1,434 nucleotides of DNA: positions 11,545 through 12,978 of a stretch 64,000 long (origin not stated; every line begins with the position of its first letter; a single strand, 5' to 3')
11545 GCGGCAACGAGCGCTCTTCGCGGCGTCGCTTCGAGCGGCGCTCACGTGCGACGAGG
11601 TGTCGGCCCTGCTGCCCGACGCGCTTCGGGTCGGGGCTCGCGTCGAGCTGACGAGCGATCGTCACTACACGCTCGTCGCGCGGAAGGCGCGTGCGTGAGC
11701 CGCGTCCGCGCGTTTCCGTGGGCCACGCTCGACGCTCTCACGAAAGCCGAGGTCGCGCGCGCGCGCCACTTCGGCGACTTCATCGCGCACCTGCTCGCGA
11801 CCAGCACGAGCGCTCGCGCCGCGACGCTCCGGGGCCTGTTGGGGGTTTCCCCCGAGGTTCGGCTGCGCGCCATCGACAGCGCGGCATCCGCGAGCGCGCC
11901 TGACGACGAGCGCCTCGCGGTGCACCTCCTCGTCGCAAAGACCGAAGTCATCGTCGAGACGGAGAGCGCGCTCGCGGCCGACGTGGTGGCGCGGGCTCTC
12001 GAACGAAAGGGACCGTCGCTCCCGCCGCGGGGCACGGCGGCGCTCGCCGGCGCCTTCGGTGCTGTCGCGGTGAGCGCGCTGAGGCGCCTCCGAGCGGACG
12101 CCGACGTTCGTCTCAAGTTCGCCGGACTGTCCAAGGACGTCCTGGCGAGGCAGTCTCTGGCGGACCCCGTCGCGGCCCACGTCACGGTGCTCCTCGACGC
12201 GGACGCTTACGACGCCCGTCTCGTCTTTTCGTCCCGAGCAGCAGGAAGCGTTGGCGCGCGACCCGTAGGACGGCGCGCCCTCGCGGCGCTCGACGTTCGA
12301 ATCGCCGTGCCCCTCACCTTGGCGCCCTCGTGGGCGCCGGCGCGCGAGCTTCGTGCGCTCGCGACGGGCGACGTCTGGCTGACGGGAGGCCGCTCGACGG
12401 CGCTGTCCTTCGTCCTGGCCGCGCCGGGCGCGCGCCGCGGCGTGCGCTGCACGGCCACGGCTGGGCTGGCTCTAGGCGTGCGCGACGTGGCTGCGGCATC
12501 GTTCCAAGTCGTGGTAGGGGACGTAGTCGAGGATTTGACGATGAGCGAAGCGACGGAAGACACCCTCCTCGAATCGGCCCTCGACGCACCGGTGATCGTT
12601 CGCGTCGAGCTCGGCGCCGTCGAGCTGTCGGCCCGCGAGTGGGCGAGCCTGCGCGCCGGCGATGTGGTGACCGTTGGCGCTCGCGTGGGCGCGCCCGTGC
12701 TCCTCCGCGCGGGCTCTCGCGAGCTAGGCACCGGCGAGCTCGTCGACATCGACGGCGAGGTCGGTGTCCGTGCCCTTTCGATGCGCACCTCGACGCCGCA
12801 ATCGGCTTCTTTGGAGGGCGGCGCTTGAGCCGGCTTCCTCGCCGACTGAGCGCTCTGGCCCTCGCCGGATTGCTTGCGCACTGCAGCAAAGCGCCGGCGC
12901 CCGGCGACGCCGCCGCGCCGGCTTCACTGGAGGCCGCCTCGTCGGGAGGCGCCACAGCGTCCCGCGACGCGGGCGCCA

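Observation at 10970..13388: Orphan SctQ/FliN-like (SpoA) protein translationally coupled to a SAM methyltransferase and a lipoprotein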

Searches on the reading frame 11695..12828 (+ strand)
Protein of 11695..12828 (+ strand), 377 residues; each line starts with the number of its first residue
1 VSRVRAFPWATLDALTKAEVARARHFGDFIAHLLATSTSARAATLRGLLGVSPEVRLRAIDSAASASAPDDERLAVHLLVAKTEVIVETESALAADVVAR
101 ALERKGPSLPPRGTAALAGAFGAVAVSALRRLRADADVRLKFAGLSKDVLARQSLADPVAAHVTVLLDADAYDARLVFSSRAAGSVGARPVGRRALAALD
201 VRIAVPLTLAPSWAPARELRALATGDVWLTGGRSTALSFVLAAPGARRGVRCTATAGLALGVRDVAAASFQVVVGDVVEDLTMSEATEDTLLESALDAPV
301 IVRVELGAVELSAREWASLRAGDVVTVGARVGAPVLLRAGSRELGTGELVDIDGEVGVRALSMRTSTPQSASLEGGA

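Call 7: search_protein_families(library=pfam, proteins=[window:11695-12828:+], max_evalue=0.1)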
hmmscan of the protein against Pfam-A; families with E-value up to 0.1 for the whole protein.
window:11695-12828:+ (377 aa): 1 family
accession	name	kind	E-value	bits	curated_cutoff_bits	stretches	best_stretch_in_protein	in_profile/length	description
PF01052.25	FliMN_C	-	1.8e-12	47.4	23.8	1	296-359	4-67/73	Type III flagellar switch regulator (C-ring) FliN C-term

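Call 8: search_protein_families(library=ncbifam, proteins=[window:11695-12828:+], max_evalue=0.1)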
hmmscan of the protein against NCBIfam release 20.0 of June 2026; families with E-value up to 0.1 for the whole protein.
window:11695-12828:+ (377 aa): 9 families
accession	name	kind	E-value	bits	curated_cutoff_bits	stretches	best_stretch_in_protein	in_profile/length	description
TIGR02551.1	SpaO_YscQ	equivalog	1.1e-14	55.1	100.8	1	66-363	3-300/300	type III secretion system cytoplasmic ring protein SctQ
TIGR02480.1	fliN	equivalog_domain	2.3e-07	30.6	84.05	1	295-360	5-70/77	flagellar motor switch protein FliN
NF005956.0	PRK08035.1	equivalog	3e-07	30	230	1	297-359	250-312/323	YscQ/HrcQ family type III secretion apparatus protein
NF005995.1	PRK08119.1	equivalog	4.6e-05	23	218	1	285-362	291-368/376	flagellar motor switch phosphatase FliY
TIGR01397.1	fliM_switch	equivalog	0.00042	19.6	219.6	1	285-348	240-303/320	flagellar motor switch protein FliM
NF005275.1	PRK06782.1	equivalog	0.0011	17.8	681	1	295-359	447-511/516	flagellar motor switch protein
NF006018.0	PRK08158.1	equivalog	0.047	12.7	223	1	284-359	216-291/303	YscQ/HrcQ family type III secretion apparatus protein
NF005276.0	PRK06788.1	equivalog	0.062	13.4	98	0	279-358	15-94/119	flagellar motor switch protein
NF006273.1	PRK08433.1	equivalog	0.074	13.4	114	0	293-356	16-79/100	flagellar motor switch protein FliN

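Call 11: find_encoding_contigs(protein=window:11695-12825:+, flank=10000, max_places=4)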
Protein window:11695-12825:+ (377 aa): no gene with exactly this product is on record in the collection.

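Call 12: find_homologous_proteins(query=window:11695-12825:+, max_evalue=0.001)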
Query window:11695-12825:+ (377 aa): 10 proteins with E <= 0.001 among 8000 candidates.
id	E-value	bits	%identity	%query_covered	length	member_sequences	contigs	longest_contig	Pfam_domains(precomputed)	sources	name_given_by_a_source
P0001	1.8e-220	749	100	100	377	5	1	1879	PF01052.26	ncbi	-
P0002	4.5e-70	255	47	97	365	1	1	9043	PF01052.26,PF28396.1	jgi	jgi:flagellar motor switch/type III secretory pathway protein FliN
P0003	3.2e-64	236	45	94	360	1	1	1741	PF01052.26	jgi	jgi:flagellar motor switch/type III secretory pathway protein FliN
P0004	1.3e-61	227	46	96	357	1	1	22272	PF01052.26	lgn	-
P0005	2.7e-60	223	44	95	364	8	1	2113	PF01052.26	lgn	-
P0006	3.2e-33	134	34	97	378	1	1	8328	PF01052.26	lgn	-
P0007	5.8e-33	133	42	63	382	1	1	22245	PF01052.26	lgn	-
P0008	4.0e-30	124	35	95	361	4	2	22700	PF01052.26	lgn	-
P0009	2.3e-29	121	41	59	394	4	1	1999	PF01052.26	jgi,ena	-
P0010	6.4e-21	93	38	44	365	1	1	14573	PF01052.26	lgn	-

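Call 13: find_encoding_contigs(protein=P0004, flank=10000, max_places=3)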
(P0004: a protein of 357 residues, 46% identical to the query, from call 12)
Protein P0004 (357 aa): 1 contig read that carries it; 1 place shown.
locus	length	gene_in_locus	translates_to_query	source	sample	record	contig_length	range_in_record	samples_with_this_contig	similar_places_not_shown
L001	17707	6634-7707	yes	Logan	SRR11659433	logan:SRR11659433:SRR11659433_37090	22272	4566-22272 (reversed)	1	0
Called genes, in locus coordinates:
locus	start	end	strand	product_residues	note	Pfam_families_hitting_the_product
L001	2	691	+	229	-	?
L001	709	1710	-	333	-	-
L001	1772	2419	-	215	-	-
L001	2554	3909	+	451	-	PF00069:Pkinase, PF07714:PK_Tyr_Ser-Thr, PF01636:APH (faint), PF17667:Pkinase_fungal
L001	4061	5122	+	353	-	-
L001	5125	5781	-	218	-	PF07719:TPR_2 (faint), PF13428:TPR_14 (faint), PF13432:TPR_16 (weak), PF00515:TPR_1 (faint), PF13181:TPR_8 (faint), PF13414:TPR_11 (weak), PF13424:TPR_12 (faint), PF14559:TPR_19, +1 more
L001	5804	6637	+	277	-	PF01209:Ubie_methyltran, PF05175:MTS, PF13489:Methyltransf_23, PF06325:PrmA (weak), PF13847:Methyltransf_31, PF08241:Methyltransf_11, PF08242:Methyltransf_12, PF13649:Methyltransf_25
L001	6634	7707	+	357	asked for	PF01052:FliMN_C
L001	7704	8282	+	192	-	-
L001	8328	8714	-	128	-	-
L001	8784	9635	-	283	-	-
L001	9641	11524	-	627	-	PF02705:K_trans, PF22776:K_trans_C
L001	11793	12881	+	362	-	PF00155:Aminotran_1_2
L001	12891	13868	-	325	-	PF00892:EamA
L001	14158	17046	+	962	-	PF01578:Cytochrom_C_asm, PF16327:CcmF_C, PF03918:CcmH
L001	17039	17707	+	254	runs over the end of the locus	PF13240:Zn_Ribbon_1 (weak)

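Call 14: find_encoding_contigs(protein=P0002, flank=10000, max_places=3)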
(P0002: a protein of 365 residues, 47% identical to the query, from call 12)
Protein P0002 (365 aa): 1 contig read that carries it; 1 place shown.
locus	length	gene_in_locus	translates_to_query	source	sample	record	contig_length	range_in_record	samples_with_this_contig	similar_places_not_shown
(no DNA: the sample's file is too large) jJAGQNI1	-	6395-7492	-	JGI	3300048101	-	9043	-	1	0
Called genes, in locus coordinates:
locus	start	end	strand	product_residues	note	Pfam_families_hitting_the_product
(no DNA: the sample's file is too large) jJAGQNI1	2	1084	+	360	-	?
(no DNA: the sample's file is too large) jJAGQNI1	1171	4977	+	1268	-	PF13432:TPR_16 (faint), PF14559:TPR_19 (weak)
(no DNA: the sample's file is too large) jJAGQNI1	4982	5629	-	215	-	PF23914:TPR_CcmH_CycH (weak), PF13414:TPR_11 (weak), PF07719:TPR_2 (faint), PF12895:ANAPC3 (weak), PF14559:TPR_19 (weak), PF13431:TPR_17 (faint)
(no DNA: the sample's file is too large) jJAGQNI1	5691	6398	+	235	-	PF01209:Ubie_methyltran (weak), PF13489:Methyltransf_23, PF13847:Methyltransf_31, PF08241:Methyltransf_11, PF08242:Methyltransf_12, PF13649:Methyltransf_25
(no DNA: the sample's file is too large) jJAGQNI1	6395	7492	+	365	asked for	PF28396:SepQ_C (faint), PF01052:FliMN_C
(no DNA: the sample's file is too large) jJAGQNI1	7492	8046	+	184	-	-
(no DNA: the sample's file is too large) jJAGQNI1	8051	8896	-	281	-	-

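Call 15: find_encoding_contigs(protein=P0008, flank=10000, max_places=3)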
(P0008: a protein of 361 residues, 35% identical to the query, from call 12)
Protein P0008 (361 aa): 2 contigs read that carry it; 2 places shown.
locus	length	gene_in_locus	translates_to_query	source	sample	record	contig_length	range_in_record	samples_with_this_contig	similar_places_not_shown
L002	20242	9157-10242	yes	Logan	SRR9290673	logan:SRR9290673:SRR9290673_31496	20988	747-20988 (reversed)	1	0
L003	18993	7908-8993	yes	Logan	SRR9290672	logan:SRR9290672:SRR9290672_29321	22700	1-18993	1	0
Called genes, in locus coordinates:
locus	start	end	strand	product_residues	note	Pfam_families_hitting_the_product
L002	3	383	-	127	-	?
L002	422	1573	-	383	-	-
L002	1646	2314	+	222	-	-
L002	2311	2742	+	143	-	-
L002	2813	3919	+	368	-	-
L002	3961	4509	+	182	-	PF04542:Sigma70_r2, PF08281:Sigma70_r4_2, PF13384:HTH_23 (faint)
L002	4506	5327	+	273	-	-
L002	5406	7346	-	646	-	-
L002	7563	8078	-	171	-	PF13432:TPR_16 (weak)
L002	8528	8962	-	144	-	-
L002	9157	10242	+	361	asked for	PF01052:FliMN_C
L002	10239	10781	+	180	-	-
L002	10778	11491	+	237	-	PF01168:Ala_racemase_N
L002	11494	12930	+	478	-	PF05496:RuvB_N, PF00004:AAA, PF07728:AAA_5 (faint), PF16193:AAA_assoc_2, PF12002:MgsA_C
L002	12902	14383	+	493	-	PF01547:SBP_bac_1, PF13416:SBP_bac_8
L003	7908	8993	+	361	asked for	PF01052:FliMN_C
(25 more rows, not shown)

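Call 16: find_encoding_contigs(protein=P0007, flank=10000, max_places=2)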
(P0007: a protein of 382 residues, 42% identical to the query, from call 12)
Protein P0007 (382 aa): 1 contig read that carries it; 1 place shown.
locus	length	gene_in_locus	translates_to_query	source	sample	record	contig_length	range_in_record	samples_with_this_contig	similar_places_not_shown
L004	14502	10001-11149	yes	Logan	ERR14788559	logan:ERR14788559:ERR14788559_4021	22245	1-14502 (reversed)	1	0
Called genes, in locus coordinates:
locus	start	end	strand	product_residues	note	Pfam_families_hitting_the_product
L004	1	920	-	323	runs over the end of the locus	PF01040:UbiA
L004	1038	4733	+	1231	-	PF13428:TPR_14 (faint), PF13431:TPR_17 (faint), PF13176:TPR_7 (faint), PF00515:TPR_1 (faint), PF14559:TPR_19 (weak), PF12969:DUF3857, PF01841:Transglut_core, PF12970:DUF3858 (weak), +3 more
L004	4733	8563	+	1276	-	PF13428:TPR_14 (faint), PF13432:TPR_16 (weak), PF14559:TPR_19 (weak)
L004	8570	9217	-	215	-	PF13428:TPR_14 (faint), PF00515:TPR_1 (faint), PF07719:TPR_2 (faint), PF13174:TPR_6 (faint), PF13414:TPR_11 (weak), PF13432:TPR_16, PF14559:TPR_19, PF13432:TPR_16 (weak), +1 more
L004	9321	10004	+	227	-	PF01209:Ubie_methyltran, PF13489:Methyltransf_23, PF05175:MTS (weak), PF06325:PrmA (weak), PF13847:Methyltransf_31, PF08241:Methyltransf_11, PF08242:Methyltransf_12, PF13649:Methyltransf_25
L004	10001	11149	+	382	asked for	PF01052:FliMN_C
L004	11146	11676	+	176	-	-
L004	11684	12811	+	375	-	PF00266:Aminotran_5 (weak), PF00155:Aminotran_1_2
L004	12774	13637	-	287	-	PF00892:EamA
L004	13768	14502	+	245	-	?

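Call 17: find_encoding_contigs(protein=P0010, flank=10000, max_places=2)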
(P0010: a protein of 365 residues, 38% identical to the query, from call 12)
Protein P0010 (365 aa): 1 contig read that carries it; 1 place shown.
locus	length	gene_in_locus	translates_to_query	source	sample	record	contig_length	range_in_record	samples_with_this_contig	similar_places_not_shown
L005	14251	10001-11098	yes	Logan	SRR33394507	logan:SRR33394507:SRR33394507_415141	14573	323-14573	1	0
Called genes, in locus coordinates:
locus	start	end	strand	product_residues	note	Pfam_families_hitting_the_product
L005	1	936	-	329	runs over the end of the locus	-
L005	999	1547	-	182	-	-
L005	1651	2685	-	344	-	PF01180:DHO_dh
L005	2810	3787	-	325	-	PF00923:TAL_FSA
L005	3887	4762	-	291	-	-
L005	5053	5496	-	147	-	PF01243:PNPOx_N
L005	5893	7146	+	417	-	-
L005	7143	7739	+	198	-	PF07638:Sigma70_ECF (weak), PF04542:Sigma70_r2, PF08281:Sigma70_r4_2, PF13384:HTH_23 (weak)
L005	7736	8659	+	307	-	-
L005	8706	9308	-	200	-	PF13432:TPR_16 (faint), PF14559:TPR_19 (weak)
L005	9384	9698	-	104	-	-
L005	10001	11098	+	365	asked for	PF01052:FliMN_C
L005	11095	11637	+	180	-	-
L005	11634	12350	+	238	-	PF01168:Ala_racemase_N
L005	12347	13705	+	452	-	PF05496:RuvB_N, PF13191:AAA_16 (faint), PF00004:AAA, PF07728:AAA_5 (faint), PF16193:AAA_assoc_2, PF12002:MgsA_C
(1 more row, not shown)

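Call 18: find_encoding_contigs(protein=P0006, flank=10000, max_places=2)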
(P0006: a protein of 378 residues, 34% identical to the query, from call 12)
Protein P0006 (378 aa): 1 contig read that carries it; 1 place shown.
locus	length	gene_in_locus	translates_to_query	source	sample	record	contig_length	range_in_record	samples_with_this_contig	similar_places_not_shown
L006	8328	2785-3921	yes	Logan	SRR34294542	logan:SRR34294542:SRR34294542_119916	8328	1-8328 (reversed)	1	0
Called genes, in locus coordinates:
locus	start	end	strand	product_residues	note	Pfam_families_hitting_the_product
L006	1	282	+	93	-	?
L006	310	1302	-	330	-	-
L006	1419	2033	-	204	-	PF00515:TPR_1 (faint), PF07719:TPR_2 (faint), PF13414:TPR_11 (weak), PF13432:TPR_16, PF14559:TPR_19 (weak), PF13431:TPR_17 (faint)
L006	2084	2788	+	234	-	PF01209:Ubie_methyltran, PF13489:Methyltransf_23, PF05175:MTS (weak), PF13847:Methyltransf_31, PF08241:Methyltransf_11, PF08242:Methyltransf_12, PF13649:Methyltransf_25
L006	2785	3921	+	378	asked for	PF01052:FliMN_C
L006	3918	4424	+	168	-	-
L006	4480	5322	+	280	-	PF14257:DUF4349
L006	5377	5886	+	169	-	PF04542:Sigma70_r2 (weak), PF08281:Sigma70_r4_2, PF04545:Sigma70_r4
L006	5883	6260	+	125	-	-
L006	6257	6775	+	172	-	PF13801:Metal_resist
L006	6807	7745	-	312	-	PF00892:EamA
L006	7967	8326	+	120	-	?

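Call 23: find_related_loci(query=A1, collection=genome_contigs, flank=10000)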
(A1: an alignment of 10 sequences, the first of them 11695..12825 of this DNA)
Query A1 (377 aa) in genome_contigs; peptide patterns used: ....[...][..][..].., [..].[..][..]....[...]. (x = any residue, [..] = any of these).
600 stretches matched a pattern (row limit reached: there are more); 239 encode a relative of the query (tblastn E <= 1e-3); the best 80 are kept; 80 distinct loci.
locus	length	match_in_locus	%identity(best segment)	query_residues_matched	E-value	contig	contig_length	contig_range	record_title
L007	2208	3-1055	39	12-359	1e-39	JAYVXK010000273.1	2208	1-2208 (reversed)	MAG: Myxococcales bacterium isolate GL85_DN_concoct_3 GL85_DN_concoct_3_272, whole genome shotgun sequence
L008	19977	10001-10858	42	85-370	4e-38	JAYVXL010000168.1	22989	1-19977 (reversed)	MAG: Myxococcales bacterium isolate GL85_DN_concoct_37 GL85_DN_concoct_37_167, whole genome shotgun sequence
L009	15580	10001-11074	36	2-359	6e-38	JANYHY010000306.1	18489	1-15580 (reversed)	MAG: Myxococcales bacterium isolate GL140_2_metabinner_129_sub GL140_2_k141_1514710, whole genome shotgun sequence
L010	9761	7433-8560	37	4-369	3e-37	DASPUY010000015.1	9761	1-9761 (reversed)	MAG TPA_asm: Polyangiaceae bacterium isolate SMAG_U12315 k141_2109531, whole genome shotgun sequence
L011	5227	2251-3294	35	2-359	6e-36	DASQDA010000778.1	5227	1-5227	MAG TPA_asm: Polyangiaceae bacterium isolate SMAG_U11714 k141_829678, whole genome shotgun sequence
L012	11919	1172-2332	38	2-377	6e-36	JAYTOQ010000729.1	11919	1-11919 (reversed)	MAG: Polyangiaceae bacterium isolate GFS_4138 GFS_4138_728, whole genome shotgun sequence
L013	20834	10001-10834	41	86-364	2e-35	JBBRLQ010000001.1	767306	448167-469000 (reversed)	MAG: Polyangiales bacterium isolate La1_maxbin2.053 LA1C_X2.053_k141_755526L_767306_cov_21.9004, whole genome shotgun se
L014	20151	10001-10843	39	85-366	3e-35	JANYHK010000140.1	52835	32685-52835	MAG: Myxococcales bacterium isolate GL140_1_metabinner_44 GL140_1_k141_485430, whole genome shotgun sequence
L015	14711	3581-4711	37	4-368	5e-34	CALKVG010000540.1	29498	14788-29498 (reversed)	MAG TPA_asm: uncultured Myxococcales bacterium isolate SRR5457059_bin.51_CONCOCT_v1.1_MAG genome assembly, contig: ERZ79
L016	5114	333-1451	35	4-362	4e-34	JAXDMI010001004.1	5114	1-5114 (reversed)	MAG: Myxococcales bacterium isolate BP_638 scaffold_1210767, whole genome shotgun sequence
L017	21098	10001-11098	37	7-362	9e-33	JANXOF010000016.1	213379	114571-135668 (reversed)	MAG: Polyangiaceae bacterium isolate GL140_1_concoct_143 GL140_1_k141_91258, whole genome shotgun sequence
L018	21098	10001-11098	36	4-359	5e-32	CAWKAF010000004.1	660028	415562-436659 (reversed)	MAG: uncultured delta proteobacterium isolate MFD03399.bin.2.8 genome assembly, contig: contig_11109, whole genome shotg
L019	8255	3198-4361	33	7-364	2e-32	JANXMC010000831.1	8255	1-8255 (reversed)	MAG: Myxococcales bacterium isolate 336R_concoct_46_sub 336R_k141_1669442, whole genome shotgun sequence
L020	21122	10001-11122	36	4-363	5e-32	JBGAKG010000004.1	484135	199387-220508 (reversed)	MAG: Polyangiaceae bacterium isolate MAG_AAO_H125.35 AAOH125-35_opera_contig_63, whole genome shotgun sequence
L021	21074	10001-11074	36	1-367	5e-31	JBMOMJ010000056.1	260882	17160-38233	MAG: Myxococcota bacterium isolate Betzabe_MAG047 MAG047_56, whole genome shotgun sequence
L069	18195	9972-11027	32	3-365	2e-22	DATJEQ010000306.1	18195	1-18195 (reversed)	MAG TPA_asm: Polyangiaceae bacterium isolate SMAG_U15437 k141_12515389, whole genome shotgun sequence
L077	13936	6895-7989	31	4-361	3e-20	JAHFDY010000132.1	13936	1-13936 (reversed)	MAG: Myxococcales bacterium isolate nzgw256 NODE_2915_length_13937_cov_4.202446, whole genome shotgun sequence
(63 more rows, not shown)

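Call 32: predict_structure(alignment_id=A1)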
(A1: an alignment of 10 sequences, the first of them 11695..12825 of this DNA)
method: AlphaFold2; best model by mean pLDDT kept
length: 377 residues; sequences in the alignment: 10
mean_pLDDT: 68.3   pTM: 0.50
mean pLDDT of the five models: 68.3, 67.8, 67.1, 66.7, 61.4
residues with pLDDT >= 90: 51; 70-90: 140; 50-70: 118; < 50: 68
segments of 3 or more residues with pLDDT < 50: 1-15, 188-190, 232-235, 257-268, 281-295, 367-377
pLDDT, mean of each block of 10 residues (from residue 1): 31 44 60 56 83 80 63 90 89 94 84 89 91 81 92 81 87 88 61 63 65 68 76 53 53 50 42 56 38 49 71 77 65 72 76 71 60 36
secondary structure, 60 per line:
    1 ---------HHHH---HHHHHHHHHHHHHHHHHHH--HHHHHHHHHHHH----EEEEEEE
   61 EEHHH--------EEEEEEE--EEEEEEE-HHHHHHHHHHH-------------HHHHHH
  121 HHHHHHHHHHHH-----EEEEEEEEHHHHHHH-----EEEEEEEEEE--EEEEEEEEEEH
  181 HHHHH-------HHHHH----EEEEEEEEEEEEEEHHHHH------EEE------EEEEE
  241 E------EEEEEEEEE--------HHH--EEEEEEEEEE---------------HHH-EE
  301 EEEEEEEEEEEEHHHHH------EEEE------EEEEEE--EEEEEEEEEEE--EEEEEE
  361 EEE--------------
elements in order: H10-13 H17-35 H38-49 E54-62 E74-80 E83-89 H91-101 H115-132 E138-145 H146-152 E158-167 E170-179 H180-185 H193-197 E202-215 H216-220 E227-229 E236-241 E248-256 E270-279 E299-312 H313-317 E324-327 E334-339 E342-352 E355-363

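Call 33: search_protein_representatives(alignment_id=A1)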
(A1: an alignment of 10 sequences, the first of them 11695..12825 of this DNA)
Query: 10 sequences, 366 profile positions. Proteins with E-value up to 0.001 (for the whole library): 10231; up to 1e-10: 1229; up to 1e-30: 399. The best 150 are listed.
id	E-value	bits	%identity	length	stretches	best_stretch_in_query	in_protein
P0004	6.8e-134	463.0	-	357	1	3-363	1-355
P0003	6.9e-133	459.7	-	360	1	3-364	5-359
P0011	7.7e-122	423.4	-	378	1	2-364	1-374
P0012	2.9e-111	388.6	-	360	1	2-364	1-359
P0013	2.8e-110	385.3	-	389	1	4-363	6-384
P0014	8.3e-109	380.5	-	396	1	6-364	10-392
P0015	2.4e-106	372.4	-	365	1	3-362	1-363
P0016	3.3e-105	368.7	-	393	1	3-362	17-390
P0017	7.7e-104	364.2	-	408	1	5-362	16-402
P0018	6.6e-103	361.1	-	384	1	4-363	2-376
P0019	7.8e-103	360.9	-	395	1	3-364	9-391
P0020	9.3e-103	360.6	-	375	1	4-361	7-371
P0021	1.5e-102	359.9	-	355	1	3-361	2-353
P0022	2.1e-101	356.1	-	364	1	4-364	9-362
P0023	2.1e-97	343.0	-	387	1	3-363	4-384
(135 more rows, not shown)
